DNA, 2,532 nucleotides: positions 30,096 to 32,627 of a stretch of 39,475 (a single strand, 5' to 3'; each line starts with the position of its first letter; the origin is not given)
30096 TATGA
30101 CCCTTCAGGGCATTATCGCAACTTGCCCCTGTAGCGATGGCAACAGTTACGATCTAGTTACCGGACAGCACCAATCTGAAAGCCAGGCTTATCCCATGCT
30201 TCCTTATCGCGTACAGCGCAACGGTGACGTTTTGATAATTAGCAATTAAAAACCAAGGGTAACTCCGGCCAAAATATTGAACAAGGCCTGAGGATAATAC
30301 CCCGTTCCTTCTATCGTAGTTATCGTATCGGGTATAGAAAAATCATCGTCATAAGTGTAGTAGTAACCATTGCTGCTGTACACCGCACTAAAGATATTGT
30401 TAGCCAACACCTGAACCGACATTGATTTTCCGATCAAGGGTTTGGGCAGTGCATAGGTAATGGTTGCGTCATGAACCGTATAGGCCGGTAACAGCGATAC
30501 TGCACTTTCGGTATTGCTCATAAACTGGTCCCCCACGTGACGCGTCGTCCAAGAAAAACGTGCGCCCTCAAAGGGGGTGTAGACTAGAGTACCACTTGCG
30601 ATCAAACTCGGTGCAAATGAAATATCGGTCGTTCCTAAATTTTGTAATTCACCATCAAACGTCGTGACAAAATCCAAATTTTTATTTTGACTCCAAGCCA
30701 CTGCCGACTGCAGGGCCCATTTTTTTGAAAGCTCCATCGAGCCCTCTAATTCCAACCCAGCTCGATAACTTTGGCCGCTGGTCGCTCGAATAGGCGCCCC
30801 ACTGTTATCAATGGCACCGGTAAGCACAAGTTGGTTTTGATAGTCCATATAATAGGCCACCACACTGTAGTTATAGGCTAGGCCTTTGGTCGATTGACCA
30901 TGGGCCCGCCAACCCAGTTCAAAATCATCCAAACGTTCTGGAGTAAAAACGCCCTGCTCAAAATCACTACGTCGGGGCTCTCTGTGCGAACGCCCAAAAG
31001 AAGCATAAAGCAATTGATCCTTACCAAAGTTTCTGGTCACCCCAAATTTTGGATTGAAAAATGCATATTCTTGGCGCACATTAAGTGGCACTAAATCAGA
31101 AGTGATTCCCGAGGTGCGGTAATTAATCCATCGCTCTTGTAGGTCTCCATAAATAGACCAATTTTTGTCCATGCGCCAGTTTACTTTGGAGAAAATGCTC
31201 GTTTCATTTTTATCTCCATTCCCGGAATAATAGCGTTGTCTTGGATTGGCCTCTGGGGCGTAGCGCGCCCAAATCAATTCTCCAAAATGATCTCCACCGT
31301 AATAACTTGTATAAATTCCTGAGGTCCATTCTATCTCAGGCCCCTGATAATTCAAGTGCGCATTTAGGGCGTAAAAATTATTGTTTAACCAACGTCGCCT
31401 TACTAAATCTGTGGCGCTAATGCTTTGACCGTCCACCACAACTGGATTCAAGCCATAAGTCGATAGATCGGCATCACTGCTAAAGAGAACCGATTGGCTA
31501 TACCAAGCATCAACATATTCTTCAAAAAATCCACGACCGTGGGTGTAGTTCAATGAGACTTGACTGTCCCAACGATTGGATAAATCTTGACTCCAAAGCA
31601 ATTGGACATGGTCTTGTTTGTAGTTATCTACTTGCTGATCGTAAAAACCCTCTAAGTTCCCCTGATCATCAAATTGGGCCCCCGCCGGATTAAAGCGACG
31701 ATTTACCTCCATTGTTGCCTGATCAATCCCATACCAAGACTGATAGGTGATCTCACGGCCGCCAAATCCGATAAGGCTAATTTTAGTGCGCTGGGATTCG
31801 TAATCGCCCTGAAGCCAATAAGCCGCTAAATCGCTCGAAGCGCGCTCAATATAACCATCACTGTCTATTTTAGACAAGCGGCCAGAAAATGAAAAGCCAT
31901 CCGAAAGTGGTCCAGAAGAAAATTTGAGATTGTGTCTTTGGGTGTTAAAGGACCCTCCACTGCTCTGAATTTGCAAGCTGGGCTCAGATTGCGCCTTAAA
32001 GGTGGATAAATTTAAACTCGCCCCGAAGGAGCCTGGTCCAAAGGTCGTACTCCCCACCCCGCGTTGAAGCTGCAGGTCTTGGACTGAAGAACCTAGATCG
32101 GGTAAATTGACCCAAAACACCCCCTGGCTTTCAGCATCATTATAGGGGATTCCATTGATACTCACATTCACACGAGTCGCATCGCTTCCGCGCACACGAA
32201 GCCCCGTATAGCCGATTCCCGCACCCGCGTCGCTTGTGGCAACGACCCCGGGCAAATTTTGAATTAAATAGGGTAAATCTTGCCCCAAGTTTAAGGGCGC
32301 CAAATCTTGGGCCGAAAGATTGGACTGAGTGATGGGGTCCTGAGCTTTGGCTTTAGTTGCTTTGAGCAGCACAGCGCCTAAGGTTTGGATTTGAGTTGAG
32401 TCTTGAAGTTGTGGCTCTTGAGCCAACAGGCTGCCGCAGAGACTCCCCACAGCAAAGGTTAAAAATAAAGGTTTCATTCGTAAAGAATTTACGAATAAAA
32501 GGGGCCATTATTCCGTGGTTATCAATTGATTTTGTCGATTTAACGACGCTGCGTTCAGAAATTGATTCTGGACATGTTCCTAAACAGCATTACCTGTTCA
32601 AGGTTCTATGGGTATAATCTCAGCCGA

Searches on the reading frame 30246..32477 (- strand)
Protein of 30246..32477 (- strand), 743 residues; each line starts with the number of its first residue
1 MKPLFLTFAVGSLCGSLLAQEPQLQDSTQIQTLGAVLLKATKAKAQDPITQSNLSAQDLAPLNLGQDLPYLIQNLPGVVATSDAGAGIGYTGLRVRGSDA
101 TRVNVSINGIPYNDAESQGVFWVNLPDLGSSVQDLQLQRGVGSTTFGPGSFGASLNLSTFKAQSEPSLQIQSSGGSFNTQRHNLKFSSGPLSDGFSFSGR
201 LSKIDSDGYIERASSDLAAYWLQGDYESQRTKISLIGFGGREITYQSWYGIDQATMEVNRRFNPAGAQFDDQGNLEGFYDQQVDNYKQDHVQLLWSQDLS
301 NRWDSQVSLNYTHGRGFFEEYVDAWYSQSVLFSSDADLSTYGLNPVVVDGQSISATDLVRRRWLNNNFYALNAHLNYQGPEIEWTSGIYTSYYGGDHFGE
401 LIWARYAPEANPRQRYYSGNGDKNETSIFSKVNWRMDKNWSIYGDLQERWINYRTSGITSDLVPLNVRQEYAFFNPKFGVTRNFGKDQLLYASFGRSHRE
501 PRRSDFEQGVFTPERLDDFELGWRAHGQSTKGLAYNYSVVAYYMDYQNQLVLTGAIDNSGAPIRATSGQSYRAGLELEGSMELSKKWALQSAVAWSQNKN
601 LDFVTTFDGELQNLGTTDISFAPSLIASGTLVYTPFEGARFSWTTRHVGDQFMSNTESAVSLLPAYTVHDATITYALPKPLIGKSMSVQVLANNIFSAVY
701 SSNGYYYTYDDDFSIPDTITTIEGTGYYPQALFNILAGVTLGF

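Call 3: search_protein_families(library=pfam, proteins=[window:30246-32477:-], max_evalue=0.01)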
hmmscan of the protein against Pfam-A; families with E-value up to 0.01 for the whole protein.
window:30246-32477:- (743 aa): 1 family
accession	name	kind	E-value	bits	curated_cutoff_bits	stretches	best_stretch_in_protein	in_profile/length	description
PF07715.20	Plug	-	1.3e-08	35.7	23.9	1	48-153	6-106/107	TonB-dependent Receptor Plug Domain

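Call 4: search_protein_families(library=ncbifam, proteins=[window:30246-32477:-], max_evalue=0.01)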
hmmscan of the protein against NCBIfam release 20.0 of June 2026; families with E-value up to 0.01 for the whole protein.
window:30246-32477:- (743 aa): 1 family
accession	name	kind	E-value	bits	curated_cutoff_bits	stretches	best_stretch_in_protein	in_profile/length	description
TIGR01786.1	TonB-hemlactrns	subfamily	0.00078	17.9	323.75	1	76-163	49-137/719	TonB-dependent hemoglobin/transferrin/lactoferrin family receptor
